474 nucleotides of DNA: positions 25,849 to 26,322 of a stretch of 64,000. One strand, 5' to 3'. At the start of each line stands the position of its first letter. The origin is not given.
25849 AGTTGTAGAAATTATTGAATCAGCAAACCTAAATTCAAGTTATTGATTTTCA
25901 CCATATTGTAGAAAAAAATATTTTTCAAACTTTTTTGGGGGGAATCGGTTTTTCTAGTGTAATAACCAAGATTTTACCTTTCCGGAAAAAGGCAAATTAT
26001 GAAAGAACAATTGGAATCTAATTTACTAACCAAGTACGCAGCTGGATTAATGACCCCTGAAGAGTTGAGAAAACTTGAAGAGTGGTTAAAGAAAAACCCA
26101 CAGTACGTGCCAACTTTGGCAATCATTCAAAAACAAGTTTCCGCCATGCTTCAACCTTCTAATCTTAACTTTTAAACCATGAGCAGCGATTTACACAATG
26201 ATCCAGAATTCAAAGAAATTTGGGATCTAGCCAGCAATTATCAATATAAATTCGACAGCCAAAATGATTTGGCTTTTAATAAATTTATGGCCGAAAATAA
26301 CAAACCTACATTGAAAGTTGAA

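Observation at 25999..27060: Orphan FecR-type anti-sigma factor split by one in-frame TAA, directly upstream of a giant T9SS cargo gene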

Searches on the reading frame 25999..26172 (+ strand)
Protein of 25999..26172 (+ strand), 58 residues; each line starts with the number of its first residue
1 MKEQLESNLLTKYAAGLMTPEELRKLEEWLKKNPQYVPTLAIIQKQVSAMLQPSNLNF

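Call 3: search_protein_families(library=pfam, max_evalue=1, proteins=[window:25999-26172:+])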
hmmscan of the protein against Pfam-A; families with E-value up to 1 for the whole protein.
seq(58 aa): 4 families
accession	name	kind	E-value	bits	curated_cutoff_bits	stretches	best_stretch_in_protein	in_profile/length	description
PF07533.21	BRK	-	0.01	16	23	1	23-36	26-39/44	BRK domain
PF24704.1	DUF7667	-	0.078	13.6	27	1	9-42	11-44/76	Family of unknown function (DUF7667)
PF16220.10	DUF4880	-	0.28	11.5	25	1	14-35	11-32/43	Domain of unknown function (DUF4880)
PF13490.11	zf-HC2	-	0.29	11.7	22.2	1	9-28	7-26/35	Putative zinc-finger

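Call 25: find_homologous_proteins(query=A3, max_evalue=0.01)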
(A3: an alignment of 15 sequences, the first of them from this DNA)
Query A3 (15 sequences) (58 aa, profile of the alignment): 142 proteins with E <= 0.01 among 644 candidates; the best 120 are listed.
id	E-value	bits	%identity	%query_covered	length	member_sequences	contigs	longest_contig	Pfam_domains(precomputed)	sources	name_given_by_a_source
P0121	1.1e-29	120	72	86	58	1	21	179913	-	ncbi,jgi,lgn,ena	jgi:GrpB-like predicted nucleotidyltransferase (UPF0157 family)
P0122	2.0e-29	119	74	91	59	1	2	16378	-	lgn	-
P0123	2.0e-29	119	72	86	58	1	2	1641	-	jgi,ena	jgi:hypothetical protein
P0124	2.6e-29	119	74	86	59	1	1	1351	-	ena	-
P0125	2.6e-29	119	76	86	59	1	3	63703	-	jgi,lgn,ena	jgi:anti-sigma-K factor RskA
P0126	2.7e-29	119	72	86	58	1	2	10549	-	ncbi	-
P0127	3.0e-29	119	72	86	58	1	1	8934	-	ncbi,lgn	-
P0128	3.3e-29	118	76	86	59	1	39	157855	-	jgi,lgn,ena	jgi:anti-sigma-K factor RskA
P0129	4.1e-29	118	62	98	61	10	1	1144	-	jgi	-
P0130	4.9e-29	118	74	86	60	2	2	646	-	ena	-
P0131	5.0e-29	118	76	86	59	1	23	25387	-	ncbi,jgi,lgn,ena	jgi:hypothetical protein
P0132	7.6e-29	117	81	100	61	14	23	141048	-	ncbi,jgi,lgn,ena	ncbi:MAG: hypothetical protein ACK448_10360 [Bacteroidota bacterium]|jgi:hypothetical protein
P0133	7.9e-29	117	73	93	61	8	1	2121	-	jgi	jgi:hypothetical protein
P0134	9.9e-29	117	70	97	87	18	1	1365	-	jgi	-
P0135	9.9e-29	117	74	86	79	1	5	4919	-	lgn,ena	-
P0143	1.4e-28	116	100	100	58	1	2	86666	-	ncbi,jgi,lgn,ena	-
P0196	1.7e-26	110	71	88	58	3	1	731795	-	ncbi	-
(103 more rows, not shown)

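Call 28: find_encoding_contigs(protein=P0143, flank=3000, max_places=4)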
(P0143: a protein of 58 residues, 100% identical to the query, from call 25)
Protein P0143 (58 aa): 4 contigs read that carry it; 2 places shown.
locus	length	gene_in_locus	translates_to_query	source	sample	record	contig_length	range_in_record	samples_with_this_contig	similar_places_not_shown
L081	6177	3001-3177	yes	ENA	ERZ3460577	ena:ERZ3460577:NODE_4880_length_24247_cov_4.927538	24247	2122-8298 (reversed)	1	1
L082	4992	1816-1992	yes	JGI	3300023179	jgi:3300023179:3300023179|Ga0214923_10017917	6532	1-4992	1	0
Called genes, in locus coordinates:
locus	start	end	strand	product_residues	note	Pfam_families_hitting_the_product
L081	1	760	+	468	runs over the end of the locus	PF00919:UPF0004, PF04055:Radical_SAM, PF01938:TRAM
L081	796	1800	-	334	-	PF01073:3Beta_HSD (weak), PF01370:Epimerase, PF02719:Polysacc_synt_2 (faint), PF04321:RmlD_sub_bind, PF16363:GDP_Man_Dehyd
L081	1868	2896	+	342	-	PF01408:GFO_IDH_MocA, PF03447:NAD_binding_3 (weak), PF02894:GFO_IDH_MocA_C, PF22725:GFO_IDH_MocA_C3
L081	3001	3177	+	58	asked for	-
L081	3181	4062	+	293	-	PF04773:FecR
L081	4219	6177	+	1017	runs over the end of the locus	PF25778:DUF7948, PF06739:SBBP (faint), PF00801:PKD, PF18911:PKD_4, PF13585:CHU_C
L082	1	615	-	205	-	?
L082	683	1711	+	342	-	PF01408:GFO_IDH_MocA, PF03447:NAD_binding_3 (weak), PF02894:GFO_IDH_MocA_C, PF22725:GFO_IDH_MocA_C3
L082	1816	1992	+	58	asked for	-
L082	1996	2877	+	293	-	PF04773:FecR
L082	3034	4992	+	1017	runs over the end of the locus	PF25778:DUF7948, PF06739:SBBP (faint), PF00801:PKD, PF18911:PKD_4, PF13585:CHU_C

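Call 33: search_solved_structures(query=A3, max_evalue=10, show_alignments=2)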
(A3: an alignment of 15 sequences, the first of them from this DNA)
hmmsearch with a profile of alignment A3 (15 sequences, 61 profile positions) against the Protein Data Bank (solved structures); distinct sequences matched with E-value up to 10: 4.
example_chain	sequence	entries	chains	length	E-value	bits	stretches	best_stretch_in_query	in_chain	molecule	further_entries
9hsa_A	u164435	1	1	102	0.63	13.3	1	10-33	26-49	X55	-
6ic4_K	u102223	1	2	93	0.82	12.9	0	35-47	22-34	Ttg2E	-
6z5u_C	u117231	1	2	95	0.86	12.9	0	35-47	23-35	Anti-sigma factor antagonist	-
7d06_C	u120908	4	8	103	1.2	12.4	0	35-47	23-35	Anti-sigma factor antagonist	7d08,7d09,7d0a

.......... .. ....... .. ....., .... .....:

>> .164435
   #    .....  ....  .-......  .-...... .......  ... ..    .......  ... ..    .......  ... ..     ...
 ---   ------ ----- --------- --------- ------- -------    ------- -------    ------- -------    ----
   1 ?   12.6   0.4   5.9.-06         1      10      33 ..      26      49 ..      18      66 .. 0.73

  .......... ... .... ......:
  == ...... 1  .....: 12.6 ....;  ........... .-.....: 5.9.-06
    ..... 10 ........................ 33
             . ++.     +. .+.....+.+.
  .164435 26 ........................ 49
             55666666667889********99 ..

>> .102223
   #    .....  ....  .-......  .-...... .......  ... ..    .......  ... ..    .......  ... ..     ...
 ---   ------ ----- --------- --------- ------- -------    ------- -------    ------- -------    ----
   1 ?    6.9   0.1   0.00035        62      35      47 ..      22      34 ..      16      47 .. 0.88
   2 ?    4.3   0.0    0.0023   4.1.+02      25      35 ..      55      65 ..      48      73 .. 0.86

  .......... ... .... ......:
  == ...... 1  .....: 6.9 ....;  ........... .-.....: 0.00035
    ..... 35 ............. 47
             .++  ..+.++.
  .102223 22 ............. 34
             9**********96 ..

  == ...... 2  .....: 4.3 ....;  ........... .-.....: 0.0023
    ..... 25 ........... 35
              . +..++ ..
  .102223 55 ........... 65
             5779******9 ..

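Call 35: search_protein_families(library=ncbifam, max_evalue=1, proteins=[window:25999-26172:+])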
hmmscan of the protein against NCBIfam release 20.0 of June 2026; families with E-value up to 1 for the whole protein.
seq(58 aa): 2 families
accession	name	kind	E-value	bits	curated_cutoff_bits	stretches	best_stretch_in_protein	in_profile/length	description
NF010501.0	PRK13920.1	subfamily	1.7e-05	24.6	225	1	8-50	6-48/213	putative anti-sigmaE protein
NF052375.1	antisigma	equivalog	0.0035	17.4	100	1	9-50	1-42/217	anti-sigma factor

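Call 52: find_encoding_contigs(protein=P0196, flank=10000, max_places=2)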
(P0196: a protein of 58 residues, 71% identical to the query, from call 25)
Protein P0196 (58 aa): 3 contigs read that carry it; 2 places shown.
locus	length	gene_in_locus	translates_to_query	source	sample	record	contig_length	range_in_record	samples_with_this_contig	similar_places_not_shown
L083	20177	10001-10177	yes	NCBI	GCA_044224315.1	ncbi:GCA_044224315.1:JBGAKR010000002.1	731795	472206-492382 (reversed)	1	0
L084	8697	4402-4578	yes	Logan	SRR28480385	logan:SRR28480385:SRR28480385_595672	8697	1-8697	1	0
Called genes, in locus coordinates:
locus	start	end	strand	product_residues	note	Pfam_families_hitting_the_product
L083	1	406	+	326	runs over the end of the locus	PF05139:Erythro_esteras (weak)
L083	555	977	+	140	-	-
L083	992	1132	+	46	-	-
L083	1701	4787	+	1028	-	PF13289:SIR2_2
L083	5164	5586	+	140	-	-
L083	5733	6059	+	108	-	PF00903:Glyoxalase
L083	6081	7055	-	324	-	PF01073:3Beta_HSD, PF01370:Epimerase, PF02719:Polysacc_synt_2 (faint), PF04321:RmlD_sub_bind, PF16363:GDP_Man_Dehyd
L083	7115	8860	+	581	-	PF00664:ABC_membrane (weak), PF00005:ABC_tran, PF02463:SMC_N (weak)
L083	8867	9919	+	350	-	PF01113:DapB_N (weak), PF01408:GFO_IDH_MocA, PF03447:NAD_binding_3 (weak), PF22725:GFO_IDH_MocA_C3, PF02894:GFO_IDH_MocA_C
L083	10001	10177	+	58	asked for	-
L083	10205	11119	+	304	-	PF04773:FecR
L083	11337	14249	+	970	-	PF25778:DUF7948, PF00801:PKD, PF18911:PKD_4, PF13585:CHU_C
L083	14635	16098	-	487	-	-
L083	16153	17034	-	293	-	PF00698:Acyl_transf_1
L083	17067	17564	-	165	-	PF13420:Acetyltransf_4 (weak), PF00583:Acetyltransf_1, PF13673:Acetyltransf_10, PF13508:Acetyltransf_7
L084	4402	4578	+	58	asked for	-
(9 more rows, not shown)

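Call 58: search_protein_representatives(alignment_id=A4)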
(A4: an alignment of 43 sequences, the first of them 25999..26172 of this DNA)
Query: 43 sequences, 59 profile positions. Proteins with E-value up to 0.001 (for the whole library): 27; up to 1e-10: 14; up to 1e-30: 0. The best 27 are listed.
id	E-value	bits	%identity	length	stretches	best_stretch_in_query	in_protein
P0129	1.7e-29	117.6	-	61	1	1-57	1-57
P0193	9.1e-29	115.3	-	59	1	1-58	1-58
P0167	9.7e-28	112.0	-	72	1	1-55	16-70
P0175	8.7e-27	108.9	-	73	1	1-57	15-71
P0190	4.8e-26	106.6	-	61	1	1-54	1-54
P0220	7.4e-23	96.4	-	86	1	2-54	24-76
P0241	1.3e-16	76.3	-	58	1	1-54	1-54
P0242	2.6e-13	65.8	-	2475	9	33-56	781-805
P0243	3.8e-13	65.3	-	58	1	1-55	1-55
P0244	4.5e-13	65.0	-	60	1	1-32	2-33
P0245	5.8e-13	64.7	-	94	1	1-49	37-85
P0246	2.8e-12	62.5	-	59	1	1-52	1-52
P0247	1.4e-11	60.3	-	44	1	18-55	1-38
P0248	8.5e-11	57.7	-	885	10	36-54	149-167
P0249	1.9e-09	53.4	-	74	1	1-47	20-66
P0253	1.4e-08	50.6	-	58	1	1-54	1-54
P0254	5.6e-08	48.7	-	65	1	1-50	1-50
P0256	6.4e-06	42.1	-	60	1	2-47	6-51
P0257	1.5e-05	40.9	-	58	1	1-48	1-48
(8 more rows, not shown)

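Call 60: find_encoding_contigs(protein=P0243, flank=8000, max_places=3)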
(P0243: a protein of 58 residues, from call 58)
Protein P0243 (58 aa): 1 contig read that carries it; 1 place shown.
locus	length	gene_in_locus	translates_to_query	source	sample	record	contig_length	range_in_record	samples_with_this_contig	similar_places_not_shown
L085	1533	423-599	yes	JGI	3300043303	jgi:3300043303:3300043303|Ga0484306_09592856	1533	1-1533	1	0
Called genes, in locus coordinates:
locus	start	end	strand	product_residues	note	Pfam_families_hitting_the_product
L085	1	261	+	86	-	?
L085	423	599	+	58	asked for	-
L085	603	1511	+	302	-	PF04773:FecR, PF16344:FecR_C (weak)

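Call 61: find_encoding_contigs(protein=P0241, flank=8000, max_places=3)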
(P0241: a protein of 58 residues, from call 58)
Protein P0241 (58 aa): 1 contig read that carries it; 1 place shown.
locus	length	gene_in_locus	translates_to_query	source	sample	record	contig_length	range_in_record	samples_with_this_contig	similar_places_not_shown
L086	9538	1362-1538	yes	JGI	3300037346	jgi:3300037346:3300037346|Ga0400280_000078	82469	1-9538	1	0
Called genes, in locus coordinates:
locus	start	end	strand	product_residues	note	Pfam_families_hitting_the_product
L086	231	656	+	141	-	-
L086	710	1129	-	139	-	-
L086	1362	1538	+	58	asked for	-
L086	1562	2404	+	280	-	PF04773:FecR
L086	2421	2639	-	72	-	-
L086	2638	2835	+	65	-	-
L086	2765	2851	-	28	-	-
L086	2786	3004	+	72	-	-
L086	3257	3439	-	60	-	-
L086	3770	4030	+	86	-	-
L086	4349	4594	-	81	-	-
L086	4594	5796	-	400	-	PF00926:DHBP_synthase, PF00925:GTP_cyclohydro2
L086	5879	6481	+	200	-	PF06940:DUF1287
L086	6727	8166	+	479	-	PF07670:Gate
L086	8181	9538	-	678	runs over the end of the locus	PF00676:E1_dh, PF02775:TPP_enzyme_C (faint), PF02779:Transket_pyr, PF02780:Transketolase_C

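Call 64: find_encoding_contigs(protein=P0253, flank=10000, max_places=3)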
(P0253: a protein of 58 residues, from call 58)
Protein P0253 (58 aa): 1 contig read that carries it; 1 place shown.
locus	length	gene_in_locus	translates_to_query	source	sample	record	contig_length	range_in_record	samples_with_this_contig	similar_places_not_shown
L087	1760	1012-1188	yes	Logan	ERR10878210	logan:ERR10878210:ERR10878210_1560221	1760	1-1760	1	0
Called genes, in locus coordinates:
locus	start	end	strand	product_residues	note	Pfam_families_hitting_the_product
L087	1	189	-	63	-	?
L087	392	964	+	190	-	PF04542:Sigma70_r2, PF08281:Sigma70_r4_2, PF04545:Sigma70_r4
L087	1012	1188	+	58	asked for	-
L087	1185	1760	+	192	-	?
